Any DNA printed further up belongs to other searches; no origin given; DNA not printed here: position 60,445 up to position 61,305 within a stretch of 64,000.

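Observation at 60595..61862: Panacea (DUF4065)-domain antitoxin-like gene with an unknown downstream partner: putative toxin-antitoxin or anti-defence pair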

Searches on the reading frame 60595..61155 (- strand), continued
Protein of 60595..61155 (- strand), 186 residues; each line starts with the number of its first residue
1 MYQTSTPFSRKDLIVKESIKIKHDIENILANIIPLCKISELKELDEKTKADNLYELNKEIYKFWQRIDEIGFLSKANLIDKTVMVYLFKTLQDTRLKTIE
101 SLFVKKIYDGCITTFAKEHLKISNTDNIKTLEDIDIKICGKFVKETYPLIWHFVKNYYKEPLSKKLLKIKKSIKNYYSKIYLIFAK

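Call 75: search_solved_structures(query=A3, max_evalue=10)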
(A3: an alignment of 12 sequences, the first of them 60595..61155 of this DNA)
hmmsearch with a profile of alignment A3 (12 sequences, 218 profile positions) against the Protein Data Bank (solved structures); distinct sequences matched with E-value up to 10: 14.
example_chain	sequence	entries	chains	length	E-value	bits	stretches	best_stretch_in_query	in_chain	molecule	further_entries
8xz5_A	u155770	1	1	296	0.11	15.3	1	128-190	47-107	Moesin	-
1sgh_A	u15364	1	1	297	0.11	15.3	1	128-190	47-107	Moesin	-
1ef1_A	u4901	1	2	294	0.12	15.3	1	128-190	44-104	MOESIN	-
9cfs_A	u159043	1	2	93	0.16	14.9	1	16-75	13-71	Long regulatory protein rop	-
4yl8_A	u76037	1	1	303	0.2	14.5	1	128-190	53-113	Moesin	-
4g1b_A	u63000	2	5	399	0.24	14.3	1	111-156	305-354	Flavohemoglobin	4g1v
1e5w_A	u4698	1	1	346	0.25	14.2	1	128-190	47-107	MOESIN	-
6txq_AAA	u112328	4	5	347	0.25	14.2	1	128-190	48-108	Moesin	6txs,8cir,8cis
8cit_A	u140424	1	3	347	0.25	14.2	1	128-190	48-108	Moesin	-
8ciu_A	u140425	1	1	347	0.25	14.2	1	128-190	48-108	Moesin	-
3uw3_A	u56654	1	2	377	0.26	14.2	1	94-167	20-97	Aspartate-semialdehyde dehydrogenase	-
6dm9_A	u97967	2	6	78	0.61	13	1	23-77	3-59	DHD15_extended_A | DHD15_closed_A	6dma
6dkm_A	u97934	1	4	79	3.3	10.6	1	21-91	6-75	DHD131_A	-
6dmp_A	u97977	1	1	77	4.2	10.2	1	16-79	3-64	Designed orthogonal protein DHD13_XAAA_A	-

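Call 79: search_protein_families(library=ncbifam, proteins=[window:60595-61155:-, L004:9092-9982:+, L004:8034-8318:+, L070:6001-6834:+], max_evalue=0.1)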
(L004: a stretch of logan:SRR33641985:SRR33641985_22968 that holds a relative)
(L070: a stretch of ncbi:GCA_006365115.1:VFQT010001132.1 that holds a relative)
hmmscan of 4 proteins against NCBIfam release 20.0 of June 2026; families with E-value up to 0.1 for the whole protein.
window:60595-61155:- (186 aa): 0 families

L004:9092-9982:+ (296 aa): 0 families

L004:8034-8318:+ (94 aa): 0 families

L070:6001-6834:+ (277 aa): 1 family
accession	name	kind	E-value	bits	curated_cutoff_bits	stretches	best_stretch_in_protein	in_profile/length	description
NF007523.0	PRK10132.1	equivalog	0.0017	19.1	157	1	30-100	5-73/108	hypothetical protein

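Call 91: fold_search(model_id=the predicted structure, library=pdb)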
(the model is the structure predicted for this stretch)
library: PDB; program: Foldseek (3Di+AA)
matches with E <= 10: 171; with E <= 0.001: 0
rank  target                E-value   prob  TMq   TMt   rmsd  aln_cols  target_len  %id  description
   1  5jr9_D                4.6e-01  0.30  0.27  0.27  13.5       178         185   15  Crystal structure of apo-NeC3PO (released 2016-09-28)
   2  5jr9_C                5.4e-01  0.28  0.27  0.27  13.5       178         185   15  Crystal structure of apo-NeC3PO (released 2016-09-28)
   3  5jr9_A                8.5e-01  0.21  0.27  0.26  13.5       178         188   15  Crystal structure of apo-NeC3PO (released 2016-09-28)
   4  8vsu_A                9.9e-01  0.14  0.21  0.14  15.6       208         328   12  Cryo-EM structure of LKB1-STRADalpha-MO25alpha heterocomplex (released 2024-07-10)
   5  7jh6_A                1.2e+00  0.18  0.28  0.29  16.3       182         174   12  De novo designed two-domain di-Zn(II) and porphyrin-binding protein (released 2020-12-09)
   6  1qz2_A                1.2e+00  0.13  0.20  0.14  15.6       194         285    8  Crystal Structure of FKBP52 C-terminal Domain complex with the C-terminal peptide MEEVD of Hsp90 (released 2004-06-22)
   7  8ro1_D                1.3e+00  0.14  0.25  0.23  29.1       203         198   13  Structure of the C. elegans Intron Lariat Spliceosome double-primed for disassembly (ILS'') (released 2024-08-07)
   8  4jeu_B                1.6e+00  0.13  0.26  0.23  16.1       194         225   14  Crystal Structure of Munc18a and Syntaxin1 with native N-terminus complex (released 2013-07-17)
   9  4p3f_A                1.6e+00  0.14  0.23  0.22  13.1       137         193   17  Structure of the human SRP68-RBD (released 2014-04-16)
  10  6mbw_B                1.7e+00  0.08  0.19  0.08  24.4       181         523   12  Structure of Transcription Factor (released 2019-06-19)
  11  8eqh_B                1.9e+00  0.23  0.31  0.26  13.5       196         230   10  The crystal structure of 14-3-3 Beta containing 3-nitrotyrosine at position Y213 (released 2023-01-25)
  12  4cb8                  2.0e+00  0.10  0.23  0.11  14.8       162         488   12  Structural and mutational analysis reveals that CTNNBL1 binds NLSs in a manner distinct from that of its closest armadil (released 2013-12-04)
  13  8g9k_B                2.2e+00  0.16  0.26  0.25  11.1       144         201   15  Geometrically programmable nanomaterial construction using regularized protein building blocks (released 2024-03-13)
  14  4dg7_H                2.3e+00  0.13  0.28  0.25  16.7       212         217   11  Low resolution structure of Drosophila Translin (released 2012-06-06)
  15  5jrc_A                2.3e+00  0.12  0.27  0.27  14.2       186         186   15  Crystal structure of NeC3PO in complex with ssRNA. (released 2016-09-28)
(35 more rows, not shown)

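Call 92: search_dna_similar(query=window:60595-61155:-, collection=plasmids, mode=protein, max_evalue=0.01)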
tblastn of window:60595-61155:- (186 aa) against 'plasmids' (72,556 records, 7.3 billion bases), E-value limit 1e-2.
No match.
